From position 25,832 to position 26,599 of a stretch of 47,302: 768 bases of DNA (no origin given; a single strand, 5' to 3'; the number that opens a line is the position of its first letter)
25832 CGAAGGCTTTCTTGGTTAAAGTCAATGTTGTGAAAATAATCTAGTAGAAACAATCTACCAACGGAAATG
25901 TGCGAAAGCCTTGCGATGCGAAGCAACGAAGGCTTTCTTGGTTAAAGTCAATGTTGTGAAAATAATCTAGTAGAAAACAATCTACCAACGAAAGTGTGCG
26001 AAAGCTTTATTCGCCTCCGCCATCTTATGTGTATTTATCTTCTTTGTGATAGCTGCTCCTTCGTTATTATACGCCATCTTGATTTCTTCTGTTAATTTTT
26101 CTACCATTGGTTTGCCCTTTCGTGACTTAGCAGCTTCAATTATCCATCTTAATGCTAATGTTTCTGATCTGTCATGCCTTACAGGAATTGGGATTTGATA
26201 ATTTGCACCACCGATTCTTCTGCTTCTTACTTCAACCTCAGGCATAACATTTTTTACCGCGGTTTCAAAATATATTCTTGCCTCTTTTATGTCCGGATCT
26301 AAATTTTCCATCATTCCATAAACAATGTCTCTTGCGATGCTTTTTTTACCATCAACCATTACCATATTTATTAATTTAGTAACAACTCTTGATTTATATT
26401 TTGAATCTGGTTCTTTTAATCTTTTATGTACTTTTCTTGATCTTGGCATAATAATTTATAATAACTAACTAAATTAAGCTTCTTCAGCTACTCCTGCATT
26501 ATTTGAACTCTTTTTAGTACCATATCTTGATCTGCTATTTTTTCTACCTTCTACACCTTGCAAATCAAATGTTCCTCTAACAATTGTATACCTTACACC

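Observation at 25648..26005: Tandem 94/95-bp array that reiterates the last 8 codons and stop of rpsG, each unit carrying two hairpins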

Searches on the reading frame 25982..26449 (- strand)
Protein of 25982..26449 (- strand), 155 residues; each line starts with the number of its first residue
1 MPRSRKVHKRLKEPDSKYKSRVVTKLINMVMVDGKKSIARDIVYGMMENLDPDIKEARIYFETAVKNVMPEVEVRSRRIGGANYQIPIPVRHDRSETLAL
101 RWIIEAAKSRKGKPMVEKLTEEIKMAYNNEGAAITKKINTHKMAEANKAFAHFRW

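Call 9: search_protein_families(library=pfam, proteins=[window:25982-26449:-])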
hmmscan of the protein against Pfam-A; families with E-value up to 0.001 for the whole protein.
window:25982-26449:- (155 aa): 1 family
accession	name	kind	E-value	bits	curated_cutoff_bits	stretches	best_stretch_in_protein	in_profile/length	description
PF00177.27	Ribosomal_S7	-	9.2e-52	175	24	1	2-148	1-148/148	Ribosomal protein S7p/S5e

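Call 14: find_encoding_contigs(protein=window:25982-26449:-, flank=10000, max_places=10)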
Protein window:25982-26449:- (155 aa): 2 contigs read that carry it; 1 place shown.
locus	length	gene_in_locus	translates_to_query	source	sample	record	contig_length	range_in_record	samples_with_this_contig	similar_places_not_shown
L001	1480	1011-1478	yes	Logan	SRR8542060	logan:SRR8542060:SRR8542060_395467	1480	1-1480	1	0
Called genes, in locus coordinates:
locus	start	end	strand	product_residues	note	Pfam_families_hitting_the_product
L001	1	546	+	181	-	?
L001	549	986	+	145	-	PF00164:Ribosom_S12_S23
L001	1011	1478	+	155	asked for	PF00177:Ribosomal_S7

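Call 18: find_related_loci(query=window:25982-26449:-, collection=genome_contigs, flank=6000)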
Query window:25982-26449:- (155 aa) in genome_contigs; peptide patterns used: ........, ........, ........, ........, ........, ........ (x = any residue, [..] = any of these).
517 stretches matched a pattern; 452 encode a relative of the query (tblastn E <= 1e-3); the best 80 are kept; 80 distinct loci.
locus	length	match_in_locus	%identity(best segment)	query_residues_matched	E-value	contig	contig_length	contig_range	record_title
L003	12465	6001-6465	88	1-155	3e-91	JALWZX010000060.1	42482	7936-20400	MAG: candidate division WWE3 bacterium isolate T2_metabat1_scaf2bin.175 T2_NODE_555_length_42482_cov_2.377901, whole gen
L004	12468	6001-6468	67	1-155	7e-69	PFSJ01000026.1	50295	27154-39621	MAG: candidate division WWE3 bacterium CG_4_9_14_0_2_um_filter_35_11 CG_4_9_14_0.2_um_filter_scaffold_168_c, whole genom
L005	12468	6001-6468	65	1-155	4e-67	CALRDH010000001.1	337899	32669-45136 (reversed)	MAG: candidate division WWE3 bacterium isolate TH-11nov19-29 genome assembly, contig: TH-11nov19-C2, whole genome shotgu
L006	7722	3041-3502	64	3-155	4e-65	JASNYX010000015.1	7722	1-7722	MAG: Patescibacteria group bacterium isolate PATE-7 HKU-EGSB-PATE-7_15, whole genome shotgun sequence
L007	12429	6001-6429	67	13-155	7e-64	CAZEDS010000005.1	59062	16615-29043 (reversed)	MAG TPA_asm: uncultured Candidatus Saccharibacteria bacterium isolate SRP192515_co2_20 genome assembly, contig: NODE_311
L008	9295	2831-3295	62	1-155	2e-61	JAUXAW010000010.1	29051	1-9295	MAG: candidate division WWE3 bacterium isolate CSMAG_2772 CSMAG_2772_k141_578021_length_29051_cov_8.0000, whole genome s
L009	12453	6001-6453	63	3-153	2e-60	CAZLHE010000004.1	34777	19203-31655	MAG TPA_asm: uncultured Candidatus Saccharibacteria bacterium isolate binchicken_co220_46 genome assembly, contig: NODE_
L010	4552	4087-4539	58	3-153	7e-57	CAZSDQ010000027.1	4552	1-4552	MAG TPA_asm: uncultured Candidatus Saccharibacteria bacterium isolate binchicken_co117_468 genome assembly, contig: NODE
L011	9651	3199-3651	58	3-153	2e-56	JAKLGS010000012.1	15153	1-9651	MAG: Patescibacteria group bacterium isolate RA.bin45 RA.bin45_12, whole genome shotgun sequence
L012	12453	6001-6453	60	3-153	5e-56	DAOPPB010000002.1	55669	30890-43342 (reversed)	MAG TPA_asm: bacterium isolate AMR_MDS_1559 NODE_749_length_55669_cov_7.511670, whole genome shotgun sequence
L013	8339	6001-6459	58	3-155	3e-55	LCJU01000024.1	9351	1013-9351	MAG: candidate division WWE3 bacterium GW2011_GWC2_44_9 UW82_C0024, whole genome shotgun sequence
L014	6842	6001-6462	58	3-155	5e-55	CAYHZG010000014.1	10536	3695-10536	MAG TPA_asm: uncultured Candidatus Saccharibacteria bacterium isolate ERP119705_co17_617 genome assembly, contig: NODE_9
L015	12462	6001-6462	58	3-155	6e-55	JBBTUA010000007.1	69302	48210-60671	MAG: Patescibacteria group bacterium isolate H51-bin010_1 H51_bin010_1_000000000007, whole genome shotgun sequence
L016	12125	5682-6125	61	9-155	1e-54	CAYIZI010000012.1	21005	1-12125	MAG TPA_asm: uncultured Candidatus Saccharibacteria bacterium isolate ERP119705_co9_390 genome assembly, contig: NODE_26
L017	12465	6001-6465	58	1-155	3e-54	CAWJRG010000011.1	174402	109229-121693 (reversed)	MAG: uncultured bacterium isolate MFD03726.bin.1.65 genome assembly, contig: contig_9, whole genome shotgun sequence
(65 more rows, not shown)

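Call 26: find_related_loci(query=window:25982-26449:-, collection=metagenome_contigs, flank=4000)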
Query window:25982-26449:- (155 aa) in metagenome_contigs; peptide patterns used: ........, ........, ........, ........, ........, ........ (x = any residue, [..] = any of these).
600 stretches matched a pattern (row limit reached: there are more); 528 encode a relative of the query (tblastn E <= 1e-3); the best 80 are kept; 80 distinct loci.
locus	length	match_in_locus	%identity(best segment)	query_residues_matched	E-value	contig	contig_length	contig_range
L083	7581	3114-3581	69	1-155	2e-71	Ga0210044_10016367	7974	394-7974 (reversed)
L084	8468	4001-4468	67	1-155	4e-69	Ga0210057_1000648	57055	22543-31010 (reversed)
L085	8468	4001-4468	66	1-155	3e-68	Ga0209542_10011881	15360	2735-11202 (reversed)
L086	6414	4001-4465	63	1-155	5e-61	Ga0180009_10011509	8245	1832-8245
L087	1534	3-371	72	34-155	4e-61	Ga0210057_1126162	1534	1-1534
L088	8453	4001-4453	58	3-153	7e-58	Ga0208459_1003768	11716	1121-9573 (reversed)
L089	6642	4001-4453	58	3-153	7e-58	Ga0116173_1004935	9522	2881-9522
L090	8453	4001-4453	60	3-153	3e-56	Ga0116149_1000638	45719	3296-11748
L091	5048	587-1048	60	3-155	4e-56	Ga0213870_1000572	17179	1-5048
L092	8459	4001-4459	58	3-155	2e-55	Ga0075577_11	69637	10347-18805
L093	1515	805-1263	57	3-155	2e-57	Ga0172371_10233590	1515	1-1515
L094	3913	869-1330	59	3-155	2e-55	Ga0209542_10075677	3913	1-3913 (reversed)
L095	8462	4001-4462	56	3-155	4e-55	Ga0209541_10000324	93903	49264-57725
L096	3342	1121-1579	59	5-155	5e-54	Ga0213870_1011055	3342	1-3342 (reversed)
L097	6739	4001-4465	55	1-155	2e-53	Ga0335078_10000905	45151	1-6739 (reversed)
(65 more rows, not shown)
